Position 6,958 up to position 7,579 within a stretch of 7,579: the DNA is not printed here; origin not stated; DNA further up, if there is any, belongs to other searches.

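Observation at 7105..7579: Kinesin motor fragment: intact P-loop, mutated switch I (SSRSH -> PAQSH), no switch II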

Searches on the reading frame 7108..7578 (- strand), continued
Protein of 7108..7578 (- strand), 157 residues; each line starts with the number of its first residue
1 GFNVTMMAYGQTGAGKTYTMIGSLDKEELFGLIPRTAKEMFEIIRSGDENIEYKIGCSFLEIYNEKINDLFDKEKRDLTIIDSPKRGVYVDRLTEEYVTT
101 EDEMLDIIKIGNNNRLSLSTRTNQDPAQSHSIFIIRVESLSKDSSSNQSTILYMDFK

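Call 29: find_homologous_proteins(query=P0270, max_evalue=1e-20)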
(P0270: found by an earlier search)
Query P0270 (1017 aa): 7988 proteins with E <= 1e-20 among 8000 candidates; the best 120 are listed.
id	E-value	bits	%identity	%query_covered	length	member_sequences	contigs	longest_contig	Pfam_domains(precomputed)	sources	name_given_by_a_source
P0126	0.0e+0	1439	100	68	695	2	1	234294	PF00225.30,PF16796.12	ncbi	ncbi:hypothetical protein ABK040_004421, partial [Willaertia magna]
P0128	0.0e+0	1047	54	98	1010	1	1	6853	PF00225.30,PF16796.12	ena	-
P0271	1.2e-188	648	40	97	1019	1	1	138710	PF00225.30,PF16796.12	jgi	jgi:kinesin family protein 5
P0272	2.1e-177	610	41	89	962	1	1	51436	PF00225.30,PF16796.12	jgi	jgi:kinesin family protein 5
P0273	6.2e-164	566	41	87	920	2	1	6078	PF00225.30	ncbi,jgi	jgi:kinesin family protein 5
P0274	2.0e-146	508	38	87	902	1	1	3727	PF00225.30,PF16796.12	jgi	-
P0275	5.9e-141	490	43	62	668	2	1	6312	PF00225.30,PF16796.12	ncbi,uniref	ncbi:kinesin heavy chain [Acrasis kona]|uniref:Kinesin-like protein n=1 Tax=Acrasis kona TaxID=10088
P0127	1.0e-131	459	43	34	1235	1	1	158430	PF00225.30,PF16796.12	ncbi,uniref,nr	ncbi:kinesin-like protein KIF15-A-like isoform X2 [Achlya hypogyna]|uniref:Kinesin-like protein KIF1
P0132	4.0e-129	451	33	99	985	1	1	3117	PF00225.30,PF16796.12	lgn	-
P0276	1.3e-125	439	37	44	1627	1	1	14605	PF00225.30,PF16796.12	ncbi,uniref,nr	ncbi:Aste57867_17385 [Aphanomyces stellatus]|uniref:Aste57867_17385 protein n=1 Tax=Aphanomyces stel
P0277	1.7e-124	435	54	36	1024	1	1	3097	PF00225.30,PF16796.12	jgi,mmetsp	mmetsp:Transcript_744/g.1148 ORF Transcript_744/g.1148 Transcript_744/m.1148 type:complete len:1025 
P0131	7.2e-119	417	44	50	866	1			PF00225.30,PF16796.12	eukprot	eukprot:gb/GECH01014465.1/.p1 GENE.gb/GECH01014465.1/~~gb/GECH01014465.1/.p1 ORF type:complete len:8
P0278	1.3e-110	389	34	85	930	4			PF00225.30,PF28175.1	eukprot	eukprot:GEZU01020404.1.p1 GENE.GEZU01020404.1~~GEZU01020404.1.p1 ORF type:complete len:931 (-),score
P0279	1.2e-108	383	50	24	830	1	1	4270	PF00225.30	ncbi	-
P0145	8.2e-105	370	49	35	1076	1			PF00225.30,PF16796.12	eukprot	eukprot:TRINITY_DN15547_c0_g1_i1.p1 TRINITY_DN15547_c0_g1~~TRINITY_DN15547_c0_g1_i1.p1 ORF type:comp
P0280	1.3e-104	370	41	48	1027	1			PF00225.30,PF16796.12,PF02759.25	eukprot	eukprot:Rmarinus@m.21010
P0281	6.9e-104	367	50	36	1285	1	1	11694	PF00225.30,PF16796.12,PF00169.36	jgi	jgi:kinesin family protein 5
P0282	2.0e-103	366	48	41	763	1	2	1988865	PF00225.30,PF16796.12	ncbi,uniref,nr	ncbi:unnamed protein product [Blepharisma stoltei]|uniref:Kinesin-like protein n=1 Tax=Blepharisma s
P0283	4.2e-103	365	42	51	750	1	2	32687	PF00225.30,PF16796.12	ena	-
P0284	1.2e-102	363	49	36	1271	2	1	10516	PF00225.30,PF16796.12,PF00169.36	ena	-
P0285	1.8e-102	362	40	53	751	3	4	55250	PF00225.30,PF16796.12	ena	-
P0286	2.6e-102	362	49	37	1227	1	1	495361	PF00225.30,PF16796.12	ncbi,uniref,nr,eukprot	ncbi:kinesin 1C [Monocercomonoides exilis]|uniref:kinesin 1C n=1 Tax=Monocercomonoides exilis TaxID=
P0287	5.0e-102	361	38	35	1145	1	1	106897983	PF00225.30,PF16796.12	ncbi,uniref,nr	ncbi:hypothetical protein OSB04_009898 [Centaurea solstitialis]|uniref:Kinesin motor domain-containi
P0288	1.2e-101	360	47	40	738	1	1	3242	PF00225.30,PF16796.12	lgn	-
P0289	5.2e-101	358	43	46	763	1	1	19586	PF00225.30,PF16796.12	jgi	jgi:kinesin family member 5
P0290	7.3e-101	357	38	66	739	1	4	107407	PF00225.30,PF16796.12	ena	-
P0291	9.7e-101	357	45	44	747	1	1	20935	PF00225.30,PF16796.12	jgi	jgi:kinesin family member 5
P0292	1.1e-100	356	48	36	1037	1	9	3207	PF00225.30,PF16796.12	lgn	-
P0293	2.6e-100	355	43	46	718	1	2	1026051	PF00225.30,PF16796.12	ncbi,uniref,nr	ncbi:unnamed protein product [Blepharisma stoltei]|uniref:Kinesin-like protein n=1 Tax=Blepharisma s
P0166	3.3e-100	355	47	38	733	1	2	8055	PF00225.30,PF16796.12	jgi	jgi:kinesin family protein 5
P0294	3.6e-100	355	48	36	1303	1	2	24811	PF00225.30,PF16796.12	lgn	-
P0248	6.3e-100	354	48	36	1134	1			PF00225.30,PF16796.12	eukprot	eukprot:gnl/Trimastix_PCT/2435.p1 GENE.gnl/Trimastix_PCT/2435~~gnl/Trimastix_PCT/2435.p1 ORF type:co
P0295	8.4e-100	354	47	38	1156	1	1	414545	PF00225.30,PF16796.12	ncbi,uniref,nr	ncbi:putative Kinesin heavy chain [Blattamonas nauphoetae]|uniref:Kinesin heavy chain n=1 Tax=Blatta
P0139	1.1e-99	353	49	38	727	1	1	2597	PF00225.30,PF16796.12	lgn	-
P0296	2.3e-99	352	50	35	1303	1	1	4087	PF00225.30,PF16796.12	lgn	-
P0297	3.1e-99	352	51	35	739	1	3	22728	PF00225.30,PF16796.12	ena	-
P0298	3.1e-99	352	42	51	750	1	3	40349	PF00225.30,PF16796.12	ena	-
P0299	3.9e-99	351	41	51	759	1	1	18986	PF00225.30,PF16796.12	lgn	-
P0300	4.5e-99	351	51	35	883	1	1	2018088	PF00225.30,PF16796.12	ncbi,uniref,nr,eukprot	ncbi:kinesin-1 [Heterostelium album PN500]|uniref:Kinesin-like protein n=1 Tax=Heterostelium pallidu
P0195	5.4e-99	351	51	35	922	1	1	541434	PF00225.30,PF16796.12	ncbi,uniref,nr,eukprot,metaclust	ncbi:hypothetical protein SAMD00019534_096130 [Acytostelium subglobosum LB1]|uniref:hypothetical pro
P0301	7.9e-99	350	36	59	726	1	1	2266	PF00225.30,PF16796.12,PF06818.21,PF23435.3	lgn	-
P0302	8.2e-99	350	49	35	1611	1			PF00225.30,PF16796.12,PF00169.36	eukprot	eukprot:TRINITY_DN3225_c0_g1_i1.p1 TRINITY_DN3225_c0_g1~~TRINITY_DN3225_c0_g1_i1.p1 ORF type:complet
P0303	8.7e-99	350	37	60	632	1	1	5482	PF00225.30,PF16796.12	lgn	-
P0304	8.8e-99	350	40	47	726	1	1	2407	PF00225.30,PF17078.11,PF16796.12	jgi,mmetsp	mmetsp:Transcript_57268/g.150719 ORF Transcript_57268/g.150719 Transcript_57268/m.150719 type:comple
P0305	1.6e-98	349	49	35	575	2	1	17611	PF00225.30,PF16796.12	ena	-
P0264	1.7e-98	349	44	44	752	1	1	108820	PF00225.30,PF16796.12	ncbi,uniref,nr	ncbi:hypothetical protein SteCoe_7021 [Stentor coeruleus]|uniref:Kinesin-like protein n=1 Tax=Stento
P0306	1.9e-98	349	47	37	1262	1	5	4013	PF00225.30,PF16796.12,PF00169.36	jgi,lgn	jgi:kinesin family protein 5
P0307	2.2e-98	349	38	65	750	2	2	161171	PF00225.30,PF16796.12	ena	-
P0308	3.8e-98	348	37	59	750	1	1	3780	PF00225.30,PF16796.12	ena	-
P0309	5.5e-98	348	47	37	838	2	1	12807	PF00225.30,PF16796.12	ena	-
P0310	1.2e-97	346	48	35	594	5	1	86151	PF00225.30,PF16796.12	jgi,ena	-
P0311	1.6e-97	346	48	37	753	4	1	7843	PF00225.30,PF16796.12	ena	-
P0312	1.7e-97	346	38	59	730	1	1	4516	PF00225.30,PF16796.12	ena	-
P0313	1.9e-97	346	-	-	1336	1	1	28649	PF00225.30,PF16796.12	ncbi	ncbi:hypothetical protein DYB32_004731, partial [Aphanomyces invadans]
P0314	2.2e-97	346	49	35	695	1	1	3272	PF00225.30,PF16796.12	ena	-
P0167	3.5e-97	345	42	46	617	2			PF00225.30,PF16796.12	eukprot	eukprot:TRINITY_DN5713_c0_g1_i3.p1 TRINITY_DN5713_c0_g1~~TRINITY_DN5713_c0_g1_i3.p1 ORF type:complet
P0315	4.0e-97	345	49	34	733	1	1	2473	PF00225.30,PF16796.12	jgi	-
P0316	4.5e-97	345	37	60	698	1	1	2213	PF00225.30,PF16796.12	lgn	-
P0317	5.2e-97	344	48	36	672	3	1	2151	PF00225.30,PF16796.12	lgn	-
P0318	7.4e-97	344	53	35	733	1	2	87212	PF00225.30,PF16796.12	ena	-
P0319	8.0e-97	344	43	47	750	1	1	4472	PF00225.30,PF16796.12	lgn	-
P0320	8.4e-97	344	48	35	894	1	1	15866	PF00225.30,PF16796.12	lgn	-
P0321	1.0e-96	343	49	35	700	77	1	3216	PF00225.30,PF16796.12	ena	-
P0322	1.4e-96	343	38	59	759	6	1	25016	PF00225.30,PF16796.12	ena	-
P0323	1.4e-96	343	50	37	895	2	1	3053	PF00225.30,PF16796.12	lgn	-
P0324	1.5e-96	343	-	-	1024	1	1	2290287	PF00225.30,PF16796.12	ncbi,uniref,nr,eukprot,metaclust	ncbi:kinesin family member 3 [Heterostelium album PN500]|uniref:Kinesin family member 3 n=1 Tax=Hete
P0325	1.8e-96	343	47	38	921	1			PF00225.30,PF16796.12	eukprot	eukprot:gene7635-8932_t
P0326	1.9e-96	343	48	35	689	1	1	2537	PF00225.30,PF16796.12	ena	-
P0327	2.0e-96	342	49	35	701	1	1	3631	PF00225.30,PF16796.12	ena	-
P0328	2.1e-96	342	49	35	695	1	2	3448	PF00225.30,PF16796.12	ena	-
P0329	2.2e-96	342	48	35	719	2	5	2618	PF00225.30,PF16796.12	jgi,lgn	-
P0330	3.5e-96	342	48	35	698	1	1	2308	PF00225.30,PF16796.12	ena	-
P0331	4.0e-96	341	49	35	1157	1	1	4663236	PF00225.30,PF16796.12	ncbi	ncbi:hypothetical protein ACTFIV_010521 [Dictyostelium citrinum]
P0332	4.1e-96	341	48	35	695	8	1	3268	PF00225.30,PF16796.12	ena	-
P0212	4.4e-96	341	41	49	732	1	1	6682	PF00225.30,PF16796.12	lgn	-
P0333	5.1e-96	341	48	35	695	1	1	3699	PF00225.30,PF16796.12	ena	-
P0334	5.1e-96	341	48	35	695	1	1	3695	PF00225.30,PF16796.12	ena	-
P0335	5.5e-96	341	42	47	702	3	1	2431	PF00225.30,PF16796.12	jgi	-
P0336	5.6e-96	341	50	35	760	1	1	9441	PF00225.30,PF16796.12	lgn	-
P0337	5.8e-96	341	49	35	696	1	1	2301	PF00225.30,PF16796.12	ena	-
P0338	6.0e-96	341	43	40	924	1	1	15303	PF00225.30,PF16796.12,PF24161.2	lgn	-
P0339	6.2e-96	341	47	35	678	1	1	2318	PF00225.30,PF16796.12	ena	-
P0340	6.8e-96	341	48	35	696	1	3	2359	PF00225.30,PF16796.12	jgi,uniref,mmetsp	uniref:Kinesin-like protein n=1 Tax=Alexandrium monilatum TaxID=311494 RepID=A0A7S4V310_9DINO|mmetsp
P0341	7.9e-96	340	42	40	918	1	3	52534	PF00225.30,PF16796.12,PF24161.2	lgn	-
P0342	8.9e-96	340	50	35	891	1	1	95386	PF00225.30,PF16796.12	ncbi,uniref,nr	ncbi:hypothetical protein CYY_000826 [Polysphondylium violaceum]|uniref:Kinesin-like protein n=1 Tax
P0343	9.3e-96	340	44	40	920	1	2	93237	PF00225.30,PF16796.12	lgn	-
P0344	9.3e-96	340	49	35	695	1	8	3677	PF00225.30,PF16796.12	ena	-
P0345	9.8e-96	340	49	35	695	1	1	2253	PF00225.30,PF16796.12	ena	-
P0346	1.0e-95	340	47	35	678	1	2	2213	PF00225.30,PF16796.12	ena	-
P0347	1.2e-95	340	48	35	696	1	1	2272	PF00225.30,PF16796.12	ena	-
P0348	1.3e-95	340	47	35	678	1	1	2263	PF00225.30,PF16796.12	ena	-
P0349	1.4e-95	340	49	35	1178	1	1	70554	PF00225.30,PF16796.12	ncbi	ncbi:hypothetical protein ACTFIW_000439 [Dictyostelium discoideum]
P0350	1.5e-95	340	47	35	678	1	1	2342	PF00225.30,PF16796.12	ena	-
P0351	1.6e-95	339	47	35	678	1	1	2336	PF00225.30,PF16796.12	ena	-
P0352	1.8e-95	339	48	33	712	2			PF00225.30,PF16796.12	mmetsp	mmetsp:Transcript_14185/g.29792 ORF Transcript_14185/g.29792 Transcript_14185/m.29792 type:complete 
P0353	2.0e-95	339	47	35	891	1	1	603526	PF00225.30,PF16796.12,PF24161.2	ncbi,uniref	ncbi:hypothetical protein WHR41_05518 [Cladosporium halotolerans]|uniref:Kinesin-like protein n=1 Ta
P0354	2.1e-95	339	47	35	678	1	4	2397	PF00225.30,PF16796.12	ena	-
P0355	2.1e-95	339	45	37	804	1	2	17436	PF00225.30,PF16796.12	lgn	-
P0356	2.1e-95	339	48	35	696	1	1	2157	PF00225.30,PF16796.12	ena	-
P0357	2.1e-95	339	46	37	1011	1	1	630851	PF00225.30,PF16796.12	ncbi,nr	ncbi:kinesin heavy chain [Mycena crocata]|nr:kinesin heavy chain [Mycena crocata]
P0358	2.2e-95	339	47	35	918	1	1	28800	PF00225.30,PF16796.12,PF24161.2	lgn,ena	-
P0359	2.2e-95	339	47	35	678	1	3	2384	PF00225.30,PF16796.12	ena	-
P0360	2.4e-95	339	48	35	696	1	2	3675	PF00225.30,PF16796.12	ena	-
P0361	2.4e-95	339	43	40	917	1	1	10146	PF00225.30,PF16796.12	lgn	-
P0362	2.7e-95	339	48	35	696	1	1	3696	PF00225.30,PF16796.12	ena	-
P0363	2.7e-95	339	47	35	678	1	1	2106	PF00225.30,PF16796.12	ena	-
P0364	2.9e-95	339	48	35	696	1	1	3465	PF00225.30,PF16796.12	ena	-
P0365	3.0e-95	339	48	35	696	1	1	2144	PF00225.30,PF16796.12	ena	-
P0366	3.0e-95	339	48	35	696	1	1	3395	PF00225.30,PF16796.12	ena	-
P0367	3.0e-95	339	47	35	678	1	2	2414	PF00225.30,PF16796.12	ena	-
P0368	3.1e-95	339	48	34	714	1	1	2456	PF00225.30,PF16796.12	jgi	jgi:kinesin family protein 5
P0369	3.1e-95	338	40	47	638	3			PF00225.30,PF16796.12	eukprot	eukprot:TRINITY_DN11386_c0_g1_i2.p1 TRINITY_DN11386_c0_g1~~TRINITY_DN11386_c0_g1_i2.p1 ORF type:comp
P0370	3.2e-95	338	48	35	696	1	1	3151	PF00225.30,PF16796.12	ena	-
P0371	3.3e-95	338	47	35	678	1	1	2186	PF00225.30,PF16796.12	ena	-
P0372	3.3e-95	338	48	35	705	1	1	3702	PF00225.30,PF16796.12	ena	-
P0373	3.4e-95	338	48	35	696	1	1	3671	PF00225.30,PF16796.12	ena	-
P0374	3.7e-95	338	47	35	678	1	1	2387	PF00225.30,PF16796.12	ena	-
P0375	3.8e-95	338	48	35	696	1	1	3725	PF00225.30,PF16796.12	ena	-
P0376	4.1e-95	338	49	35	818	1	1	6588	PF00225.30,PF16796.12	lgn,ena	-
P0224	4.2e-95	338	41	50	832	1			PF00225.30,PF16796.12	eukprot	eukprot:GDKJ01048686.1.p1 GENE.GDKJ01048686.1~~GDKJ01048686.1.p1 ORF type:complete len:833 (-),score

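Call 30: list_cluster_members(proteins=[P0271, P0272, P0273, P0274, P0275, P0001, P0279])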
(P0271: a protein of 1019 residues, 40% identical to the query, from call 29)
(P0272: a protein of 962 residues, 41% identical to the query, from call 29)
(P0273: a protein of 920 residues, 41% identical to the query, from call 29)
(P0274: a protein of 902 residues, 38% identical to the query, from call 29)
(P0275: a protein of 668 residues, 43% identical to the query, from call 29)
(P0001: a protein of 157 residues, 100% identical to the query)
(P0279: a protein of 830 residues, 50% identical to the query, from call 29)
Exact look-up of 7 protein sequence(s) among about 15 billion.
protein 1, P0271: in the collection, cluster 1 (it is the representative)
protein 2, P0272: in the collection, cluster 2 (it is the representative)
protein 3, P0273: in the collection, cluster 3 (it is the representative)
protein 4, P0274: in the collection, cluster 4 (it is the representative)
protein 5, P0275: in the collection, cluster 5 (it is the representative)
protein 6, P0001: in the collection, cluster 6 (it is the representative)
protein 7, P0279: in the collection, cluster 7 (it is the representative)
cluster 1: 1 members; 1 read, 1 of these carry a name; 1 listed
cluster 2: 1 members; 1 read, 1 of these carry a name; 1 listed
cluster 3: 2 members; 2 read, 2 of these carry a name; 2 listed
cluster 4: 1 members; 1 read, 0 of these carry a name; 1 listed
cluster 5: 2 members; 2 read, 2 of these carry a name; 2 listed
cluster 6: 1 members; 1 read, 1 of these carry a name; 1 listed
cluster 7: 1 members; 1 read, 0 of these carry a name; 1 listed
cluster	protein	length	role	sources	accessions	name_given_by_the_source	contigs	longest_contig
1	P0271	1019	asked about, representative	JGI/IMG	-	kinesin family protein 5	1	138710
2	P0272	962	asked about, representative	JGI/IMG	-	kinesin family protein 5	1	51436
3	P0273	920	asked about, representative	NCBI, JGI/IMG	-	kinesin family protein 5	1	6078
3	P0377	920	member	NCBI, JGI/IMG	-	kinesin family protein 5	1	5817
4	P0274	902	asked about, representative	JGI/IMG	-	-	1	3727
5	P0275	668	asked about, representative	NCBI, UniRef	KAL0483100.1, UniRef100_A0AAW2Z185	kinesin heavy chain [Acrasis kona] | Kinesin-like protein n=1 Tax=Acrasis kona TaxID=1008807 RepID=A0AAW2Z185_9EUKA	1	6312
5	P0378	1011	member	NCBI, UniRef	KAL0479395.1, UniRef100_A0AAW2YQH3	kinesin heavy chain [Acrasis kona] | Kinesin heavy chain n=1 Tax=Acrasis kona TaxID=1008807 RepID=A0AAW2YQH3_9EUKA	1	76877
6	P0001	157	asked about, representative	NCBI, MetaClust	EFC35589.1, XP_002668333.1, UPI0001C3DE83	kinesin, partial [Naegleria gruberi] | status=active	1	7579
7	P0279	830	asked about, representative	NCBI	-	-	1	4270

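Call 53: find_related_loci(query=P0001, collection=metagenome_contigs, flank=6000)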
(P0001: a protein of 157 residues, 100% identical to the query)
Query P0001 (157 aa) in metagenome_contigs; peptide patterns used: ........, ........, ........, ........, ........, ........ (x = any residue, [..] = any of these).
266 stretches matched a pattern; 37 encode a relative of the query (tblastn E <= 1e-3); 37 distinct loci.
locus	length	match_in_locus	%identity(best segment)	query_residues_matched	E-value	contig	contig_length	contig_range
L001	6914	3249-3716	37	1-154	3e-31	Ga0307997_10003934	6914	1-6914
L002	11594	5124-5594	36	2-150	8e-28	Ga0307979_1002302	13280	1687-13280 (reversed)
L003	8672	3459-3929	36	2-150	8e-28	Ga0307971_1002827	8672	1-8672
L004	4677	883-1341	36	6-150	7e-27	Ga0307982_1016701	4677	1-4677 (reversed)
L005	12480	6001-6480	39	1-143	8e-26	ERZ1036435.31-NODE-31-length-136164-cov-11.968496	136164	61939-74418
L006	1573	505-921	45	1-138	4e-25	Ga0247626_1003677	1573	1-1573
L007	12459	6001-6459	35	1-146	5e-24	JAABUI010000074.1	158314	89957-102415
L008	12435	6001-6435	35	1-143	5e-24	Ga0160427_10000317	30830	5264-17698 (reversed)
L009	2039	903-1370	34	1-149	5e-24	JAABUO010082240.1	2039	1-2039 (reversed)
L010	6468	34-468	35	1-143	4e-24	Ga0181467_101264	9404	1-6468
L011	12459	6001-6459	35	1-146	5e-24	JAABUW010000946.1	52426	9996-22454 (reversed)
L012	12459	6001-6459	35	1-146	5e-24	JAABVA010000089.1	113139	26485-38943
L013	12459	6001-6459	35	1-146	5e-24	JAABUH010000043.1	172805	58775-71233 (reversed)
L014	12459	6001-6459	35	1-146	5e-24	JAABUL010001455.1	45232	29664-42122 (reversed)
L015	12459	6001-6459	35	1-146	5e-24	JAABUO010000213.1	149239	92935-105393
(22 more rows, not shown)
